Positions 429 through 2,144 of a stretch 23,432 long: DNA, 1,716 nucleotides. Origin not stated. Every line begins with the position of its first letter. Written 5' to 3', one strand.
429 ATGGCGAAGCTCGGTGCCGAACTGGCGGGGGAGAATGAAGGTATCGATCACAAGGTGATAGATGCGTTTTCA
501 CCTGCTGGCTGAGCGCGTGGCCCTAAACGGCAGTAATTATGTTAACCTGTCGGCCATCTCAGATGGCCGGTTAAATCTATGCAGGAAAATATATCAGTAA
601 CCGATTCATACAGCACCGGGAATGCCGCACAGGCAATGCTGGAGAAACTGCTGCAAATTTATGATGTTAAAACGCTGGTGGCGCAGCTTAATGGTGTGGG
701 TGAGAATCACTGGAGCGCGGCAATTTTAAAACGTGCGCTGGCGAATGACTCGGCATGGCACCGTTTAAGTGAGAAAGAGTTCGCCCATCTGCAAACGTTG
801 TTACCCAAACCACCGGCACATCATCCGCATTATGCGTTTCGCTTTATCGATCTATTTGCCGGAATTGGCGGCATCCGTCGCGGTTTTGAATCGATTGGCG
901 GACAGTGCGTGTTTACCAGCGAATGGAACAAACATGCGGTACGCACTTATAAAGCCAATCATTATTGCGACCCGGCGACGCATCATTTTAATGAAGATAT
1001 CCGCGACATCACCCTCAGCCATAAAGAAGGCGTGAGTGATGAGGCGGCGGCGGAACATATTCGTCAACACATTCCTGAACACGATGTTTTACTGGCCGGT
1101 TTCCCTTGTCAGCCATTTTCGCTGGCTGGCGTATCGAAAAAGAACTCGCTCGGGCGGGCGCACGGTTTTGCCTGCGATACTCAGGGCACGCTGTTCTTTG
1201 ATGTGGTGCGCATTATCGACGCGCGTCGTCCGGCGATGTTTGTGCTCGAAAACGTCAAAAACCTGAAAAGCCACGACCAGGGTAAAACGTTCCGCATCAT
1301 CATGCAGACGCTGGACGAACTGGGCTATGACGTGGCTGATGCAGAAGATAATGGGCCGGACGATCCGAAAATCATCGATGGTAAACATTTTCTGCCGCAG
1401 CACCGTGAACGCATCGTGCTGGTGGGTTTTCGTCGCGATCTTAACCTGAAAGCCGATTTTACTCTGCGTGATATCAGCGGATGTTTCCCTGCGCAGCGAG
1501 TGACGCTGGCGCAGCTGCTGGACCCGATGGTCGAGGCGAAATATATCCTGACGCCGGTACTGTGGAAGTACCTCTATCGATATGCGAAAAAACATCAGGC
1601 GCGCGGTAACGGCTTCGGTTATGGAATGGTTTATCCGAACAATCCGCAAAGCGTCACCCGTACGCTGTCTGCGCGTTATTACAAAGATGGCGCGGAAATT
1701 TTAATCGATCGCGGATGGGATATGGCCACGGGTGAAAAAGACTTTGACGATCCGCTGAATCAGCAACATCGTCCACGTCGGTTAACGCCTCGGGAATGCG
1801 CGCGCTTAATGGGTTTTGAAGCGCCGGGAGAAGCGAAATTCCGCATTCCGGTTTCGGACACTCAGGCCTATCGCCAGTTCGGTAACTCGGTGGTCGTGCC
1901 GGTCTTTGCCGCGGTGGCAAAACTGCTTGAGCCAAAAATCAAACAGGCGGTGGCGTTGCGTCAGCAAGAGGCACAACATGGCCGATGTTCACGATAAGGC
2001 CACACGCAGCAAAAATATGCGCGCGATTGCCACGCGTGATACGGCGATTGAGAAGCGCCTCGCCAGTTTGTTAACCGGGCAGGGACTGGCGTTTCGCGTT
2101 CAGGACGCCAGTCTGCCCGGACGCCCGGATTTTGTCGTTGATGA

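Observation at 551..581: Perfect 8-bp hairpin directly upstream of the dcm start codon, with no obvious Shine-Dalgarno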

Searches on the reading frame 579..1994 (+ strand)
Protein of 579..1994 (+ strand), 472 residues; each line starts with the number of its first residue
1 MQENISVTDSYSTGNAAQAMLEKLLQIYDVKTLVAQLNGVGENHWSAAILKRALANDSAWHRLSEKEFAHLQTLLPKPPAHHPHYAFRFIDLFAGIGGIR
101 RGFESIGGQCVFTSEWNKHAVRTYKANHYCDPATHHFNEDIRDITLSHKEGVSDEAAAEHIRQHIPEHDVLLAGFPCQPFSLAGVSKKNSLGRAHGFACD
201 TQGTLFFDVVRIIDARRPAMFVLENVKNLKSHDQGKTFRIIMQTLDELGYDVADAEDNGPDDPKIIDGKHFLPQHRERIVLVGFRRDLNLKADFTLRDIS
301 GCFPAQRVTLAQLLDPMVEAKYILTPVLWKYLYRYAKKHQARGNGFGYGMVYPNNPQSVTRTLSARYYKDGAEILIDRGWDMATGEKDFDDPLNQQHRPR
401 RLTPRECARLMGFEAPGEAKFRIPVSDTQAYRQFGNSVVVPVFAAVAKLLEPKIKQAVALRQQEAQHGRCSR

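Call 16: find_related_loci(query=window:579-1994:+, collection=genome_contigs, flank=1500)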
Query window:579-1994:+ (472 aa) in genome_contigs; peptide patterns used: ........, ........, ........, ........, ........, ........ (x = any residue, [..] = any of these).
268 stretches matched a pattern; 154 encode a relative of the query (tblastn E <= 1e-3); the best 80 are kept; 80 distinct loci.
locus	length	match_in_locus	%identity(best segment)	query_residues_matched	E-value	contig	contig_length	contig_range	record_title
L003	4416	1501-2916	97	1-472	0e+0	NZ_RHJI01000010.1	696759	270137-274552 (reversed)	Escherichia sp. E1V33 1V33_10_consensus, whole genome shotgun sequence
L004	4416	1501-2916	97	1-472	0e+0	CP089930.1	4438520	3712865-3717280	Escherichia coli strain E69 chromosome, complete genome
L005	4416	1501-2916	97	1-472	0e+0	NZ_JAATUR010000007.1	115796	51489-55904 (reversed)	Escherichia coli strain SCPM-O-B-8794 7length=115796, whole genome shotgun sequence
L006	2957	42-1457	96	1-472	0e+0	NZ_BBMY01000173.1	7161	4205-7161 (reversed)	Escherichia albertii NBRC 107761 = DSM 17582 strain NBRC 107761, whole genome shotgun sequence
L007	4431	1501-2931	84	1-472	0e+0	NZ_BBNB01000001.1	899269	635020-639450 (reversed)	Citrobacter sedlakii NBRC 105722, whole genome shotgun sequence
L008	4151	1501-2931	85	1-472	0e+0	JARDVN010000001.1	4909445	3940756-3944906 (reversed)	Citrobacter amalonaticus strain AUH_CA_2023_1 contig_2, whole genome shotgun sequence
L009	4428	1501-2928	84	1-472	0e+0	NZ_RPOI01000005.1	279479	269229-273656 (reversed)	Citrobacter youngae strain CCUG 30791 citrobacter_youngae_CCUG30791T_0000005, whole genome shotgun sequence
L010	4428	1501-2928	84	1-472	0e+0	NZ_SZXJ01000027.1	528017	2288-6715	Citrobacter sp. wls619 contig15, whole genome shotgun sequence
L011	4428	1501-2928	84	1-472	0e+0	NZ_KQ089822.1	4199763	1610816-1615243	Citrobacter sp. MGH106 aetzL-supercont1.1, whole genome shotgun sequence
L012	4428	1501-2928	84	1-472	0e+0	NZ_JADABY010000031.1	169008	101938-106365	Citrobacter sp. Res13-Sevr-PEB04-36 seq_tig31, whole genome shotgun sequence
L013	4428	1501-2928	84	1-472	0e+0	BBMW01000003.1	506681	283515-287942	Citrobacter werkmanii NBRC 105721 DNA, contig: CIWKM03, whole genome shotgun sequence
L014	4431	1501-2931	83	1-472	0e+0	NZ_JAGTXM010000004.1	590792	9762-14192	Citrobacter amalonaticus strain ku-bf3 scaffold_3, whole genome shotgun sequence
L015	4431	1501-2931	79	1-472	0e+0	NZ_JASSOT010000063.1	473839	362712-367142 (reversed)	Lelliottia sp. V86_10 NODE_2_length_473839_cov_12.488231, whole genome shotgun sequence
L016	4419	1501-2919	80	1-468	0e+0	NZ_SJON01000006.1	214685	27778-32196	Enterobacter quasihormaechei strain WCHEQ120003 6, whole genome shotgun sequence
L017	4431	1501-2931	79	1-472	0e+0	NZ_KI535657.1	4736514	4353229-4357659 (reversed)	Enterobacter sp. MGH 24 addUF-supercont-complete, whole genome shotgun sequence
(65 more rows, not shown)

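Call 68: profile_search(protein=window:579-1994:+)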
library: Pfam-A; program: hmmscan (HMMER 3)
A. the first sequence (472 residues): domains with independent E <= 10: 3; with E <= 0.001: 2
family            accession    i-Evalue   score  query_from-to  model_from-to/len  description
DNA_methylase     PF00145.23    1.8e-76   258.1      87-448         1-320/324  C-5 cytosine-specific DNA methylase
DNA_meth_N        PF18284.7     4.8e-19    68.6      19-75          1-57/57  DNA methylase N-terminal domain
LisH_WDR26        PF23627.1        0.17    11.7     232-251        10-29/45  WDR26 Lis-homology motif

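Call 83: search_protein_families(proteins=[window:579-1994:+], library=ncbifam)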
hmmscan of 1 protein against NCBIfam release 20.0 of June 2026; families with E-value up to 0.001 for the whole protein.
window:579-1994:+ (472 aa): 2 families
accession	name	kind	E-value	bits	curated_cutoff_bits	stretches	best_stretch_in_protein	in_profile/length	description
NF007772.0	PRK10458.1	subfamily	1.8e-286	950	710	1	1-469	1-471/472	DNA cytosine methylase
TIGR00675.1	dcm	superfamily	2.9e-104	349.2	100.65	1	89-450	1-329/329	DNA (cytosine-5-)-methyltransferase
